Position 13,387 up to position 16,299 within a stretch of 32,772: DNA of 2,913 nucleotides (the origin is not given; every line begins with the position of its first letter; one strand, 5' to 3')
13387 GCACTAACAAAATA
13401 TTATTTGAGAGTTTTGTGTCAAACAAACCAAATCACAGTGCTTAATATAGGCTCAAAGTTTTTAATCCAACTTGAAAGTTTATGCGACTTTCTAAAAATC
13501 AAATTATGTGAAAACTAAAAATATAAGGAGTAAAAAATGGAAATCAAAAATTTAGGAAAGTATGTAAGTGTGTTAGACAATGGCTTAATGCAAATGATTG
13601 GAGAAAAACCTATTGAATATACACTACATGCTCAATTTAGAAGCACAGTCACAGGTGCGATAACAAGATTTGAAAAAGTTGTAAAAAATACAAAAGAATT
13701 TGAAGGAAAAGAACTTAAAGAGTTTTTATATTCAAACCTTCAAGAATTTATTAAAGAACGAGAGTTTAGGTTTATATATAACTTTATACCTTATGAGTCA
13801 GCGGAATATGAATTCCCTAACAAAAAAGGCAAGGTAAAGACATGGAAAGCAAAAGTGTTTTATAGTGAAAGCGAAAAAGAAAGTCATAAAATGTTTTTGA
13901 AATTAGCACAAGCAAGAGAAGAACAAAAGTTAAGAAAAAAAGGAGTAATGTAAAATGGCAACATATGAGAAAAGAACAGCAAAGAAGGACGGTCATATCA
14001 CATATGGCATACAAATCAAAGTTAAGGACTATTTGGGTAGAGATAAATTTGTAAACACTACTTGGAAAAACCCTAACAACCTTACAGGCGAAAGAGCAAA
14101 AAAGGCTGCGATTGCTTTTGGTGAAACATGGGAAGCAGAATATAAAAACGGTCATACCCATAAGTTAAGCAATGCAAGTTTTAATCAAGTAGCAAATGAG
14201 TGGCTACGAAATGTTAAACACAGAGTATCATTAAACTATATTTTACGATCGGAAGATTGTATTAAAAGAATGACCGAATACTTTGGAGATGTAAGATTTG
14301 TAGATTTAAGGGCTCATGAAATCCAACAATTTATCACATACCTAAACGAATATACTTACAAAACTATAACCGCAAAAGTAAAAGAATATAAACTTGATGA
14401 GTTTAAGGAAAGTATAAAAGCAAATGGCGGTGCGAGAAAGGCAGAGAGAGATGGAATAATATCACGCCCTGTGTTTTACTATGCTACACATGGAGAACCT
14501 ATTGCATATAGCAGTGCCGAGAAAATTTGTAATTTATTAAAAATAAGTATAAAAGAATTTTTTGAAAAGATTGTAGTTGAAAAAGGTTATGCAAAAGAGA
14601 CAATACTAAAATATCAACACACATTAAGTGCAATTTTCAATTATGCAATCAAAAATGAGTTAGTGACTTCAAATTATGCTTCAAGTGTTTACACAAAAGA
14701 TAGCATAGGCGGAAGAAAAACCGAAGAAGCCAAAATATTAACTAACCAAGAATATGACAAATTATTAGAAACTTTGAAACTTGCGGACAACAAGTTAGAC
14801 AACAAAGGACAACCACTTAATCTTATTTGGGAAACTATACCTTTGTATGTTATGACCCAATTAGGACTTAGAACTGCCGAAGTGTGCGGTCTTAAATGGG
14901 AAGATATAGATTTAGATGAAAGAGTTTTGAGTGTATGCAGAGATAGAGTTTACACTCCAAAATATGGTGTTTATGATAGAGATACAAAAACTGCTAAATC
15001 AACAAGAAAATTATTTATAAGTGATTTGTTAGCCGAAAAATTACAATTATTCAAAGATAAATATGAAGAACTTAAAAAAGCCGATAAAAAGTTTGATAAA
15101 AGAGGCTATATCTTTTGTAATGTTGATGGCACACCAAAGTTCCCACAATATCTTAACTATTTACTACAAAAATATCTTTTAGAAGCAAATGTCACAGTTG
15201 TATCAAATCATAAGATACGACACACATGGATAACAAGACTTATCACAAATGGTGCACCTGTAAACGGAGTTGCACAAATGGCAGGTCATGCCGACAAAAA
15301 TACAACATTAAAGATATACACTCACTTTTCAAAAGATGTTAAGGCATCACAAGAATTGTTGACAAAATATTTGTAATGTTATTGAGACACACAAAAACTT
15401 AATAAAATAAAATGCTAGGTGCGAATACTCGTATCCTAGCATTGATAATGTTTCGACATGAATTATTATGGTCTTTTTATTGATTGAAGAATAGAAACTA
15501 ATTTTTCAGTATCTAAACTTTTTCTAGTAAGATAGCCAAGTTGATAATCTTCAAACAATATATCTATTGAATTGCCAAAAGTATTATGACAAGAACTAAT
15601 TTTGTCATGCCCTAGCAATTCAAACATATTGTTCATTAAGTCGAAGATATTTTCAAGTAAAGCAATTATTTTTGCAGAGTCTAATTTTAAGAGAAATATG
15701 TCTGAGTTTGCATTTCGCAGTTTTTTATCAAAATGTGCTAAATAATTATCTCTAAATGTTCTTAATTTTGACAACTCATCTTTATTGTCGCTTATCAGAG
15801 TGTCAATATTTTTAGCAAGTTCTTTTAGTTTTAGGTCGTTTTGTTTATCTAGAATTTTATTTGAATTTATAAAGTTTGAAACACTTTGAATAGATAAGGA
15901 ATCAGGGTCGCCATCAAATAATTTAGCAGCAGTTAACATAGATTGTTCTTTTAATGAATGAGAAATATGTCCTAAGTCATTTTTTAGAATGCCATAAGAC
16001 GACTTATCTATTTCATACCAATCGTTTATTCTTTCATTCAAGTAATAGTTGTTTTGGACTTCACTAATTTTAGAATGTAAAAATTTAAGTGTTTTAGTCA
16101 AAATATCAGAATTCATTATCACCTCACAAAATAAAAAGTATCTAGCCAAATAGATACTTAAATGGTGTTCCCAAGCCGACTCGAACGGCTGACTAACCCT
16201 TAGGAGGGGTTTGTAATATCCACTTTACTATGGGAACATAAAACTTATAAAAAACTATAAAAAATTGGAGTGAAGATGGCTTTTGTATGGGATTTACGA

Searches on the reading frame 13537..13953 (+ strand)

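Call 3: search_protein_families(library=pfam, proteins=[window:13537-13953:+], max_evalue=1)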
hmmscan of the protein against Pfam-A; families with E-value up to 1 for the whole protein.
window:13537-13953:+ (138 aa): 2 families
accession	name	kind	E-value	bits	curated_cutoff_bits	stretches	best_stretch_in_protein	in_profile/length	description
PF10899.13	AbiGi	-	0.036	14.5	22.4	1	43-83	101-141/185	Putative abortive phage resistance protein AbiGi, antitoxin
PF13023.12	HD_3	-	0.14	12.5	22.5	1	38-134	63-159/165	HD domain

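Call 4: search_protein_families(library=ncbifam, proteins=[window:13537-13953:+], max_evalue=1)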
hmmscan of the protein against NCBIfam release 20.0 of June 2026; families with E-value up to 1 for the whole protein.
window:13537-13953:+ (138 aa): 0 families

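Call 5: search_protein_families(library=padloc, proteins=[window:13537-13953:+], max_evalue=1)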
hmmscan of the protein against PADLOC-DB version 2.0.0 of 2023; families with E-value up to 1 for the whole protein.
window:13537-13953:+ (138 aa): 0 families

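Call 6: search_protein_families(library=phrogs, proteins=[window:13537-13953:+], max_evalue=1)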
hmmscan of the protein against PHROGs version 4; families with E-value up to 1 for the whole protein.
window:13537-13953:+ (138 aa): 0 families

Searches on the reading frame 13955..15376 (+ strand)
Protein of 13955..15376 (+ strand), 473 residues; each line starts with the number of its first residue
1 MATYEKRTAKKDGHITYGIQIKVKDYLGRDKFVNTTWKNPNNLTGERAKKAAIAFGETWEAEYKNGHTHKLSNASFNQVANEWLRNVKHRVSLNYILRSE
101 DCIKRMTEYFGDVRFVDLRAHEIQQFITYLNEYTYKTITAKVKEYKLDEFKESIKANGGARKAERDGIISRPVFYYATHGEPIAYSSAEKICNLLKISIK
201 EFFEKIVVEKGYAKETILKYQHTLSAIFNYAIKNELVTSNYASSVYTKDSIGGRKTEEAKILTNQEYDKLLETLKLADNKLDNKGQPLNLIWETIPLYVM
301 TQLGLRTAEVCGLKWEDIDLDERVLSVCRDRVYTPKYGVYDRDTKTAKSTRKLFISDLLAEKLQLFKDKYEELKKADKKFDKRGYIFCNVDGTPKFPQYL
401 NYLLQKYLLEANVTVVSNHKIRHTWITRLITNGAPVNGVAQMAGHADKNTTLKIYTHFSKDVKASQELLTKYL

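Call 8: search_protein_families(library=pfam, proteins=[window:13955-15376:+], max_evalue=0.001)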
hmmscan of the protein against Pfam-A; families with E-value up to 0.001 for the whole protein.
window:13955-15376:+ (473 aa): 6 families
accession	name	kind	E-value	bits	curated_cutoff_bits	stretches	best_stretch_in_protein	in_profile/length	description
PF00589.27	Phage_integrase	-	3.2e-27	95.9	27.1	1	261-459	2-169/172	Phage integrase family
PF13102.12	Phage_int_SAM_5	-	1e-07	32.7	22.3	0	203-241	58-92/98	Phage integrase SAM-like domain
PF14659.12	Phage_int_SAM_3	-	3.5e-07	30.8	22.6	1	76-130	2-57/58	Phage integrase, N-terminal SAM-like domain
PF02899.23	Phage_int_SAM_1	-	6.8e-05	23.5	22.3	1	199-233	1-35/83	Phage integrase, N-terminal SAM-like domain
PF13495.12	Phage_int_SAM_4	-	0.00016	22.5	27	0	198-236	45-83/85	Phage integrase, N-terminal SAM-like domain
PF22022.2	Phage_int_M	-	0.00016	22.3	27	0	208-243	56-91/96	Phage integrase central domain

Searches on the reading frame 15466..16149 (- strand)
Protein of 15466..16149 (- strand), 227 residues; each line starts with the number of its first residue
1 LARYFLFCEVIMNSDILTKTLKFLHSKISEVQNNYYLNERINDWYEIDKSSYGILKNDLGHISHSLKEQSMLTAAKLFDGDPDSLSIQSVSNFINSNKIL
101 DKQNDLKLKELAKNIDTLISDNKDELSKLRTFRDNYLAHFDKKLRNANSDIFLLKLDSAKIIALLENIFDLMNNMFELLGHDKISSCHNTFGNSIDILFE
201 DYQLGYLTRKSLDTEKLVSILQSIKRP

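Call 8: search_protein_families(library=pfam, proteins=[window:15466-16149:-], max_evalue=0.001)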
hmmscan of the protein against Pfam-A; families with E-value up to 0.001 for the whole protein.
window:15466-16149:- (227 aa): 1 family
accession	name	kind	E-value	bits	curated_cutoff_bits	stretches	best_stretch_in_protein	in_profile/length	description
PF18734.6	HEPN_AbiU2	-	2.1e-14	53.9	26.8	1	60-182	43-175/193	AbiU2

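Call 97: search_protein_families(library=padloc, proteins=[window:15466-16146:-], max_evalue=0.001)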
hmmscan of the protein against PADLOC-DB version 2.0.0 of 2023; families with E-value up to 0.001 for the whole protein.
window:15466-16146:- (226 aa): 0 families
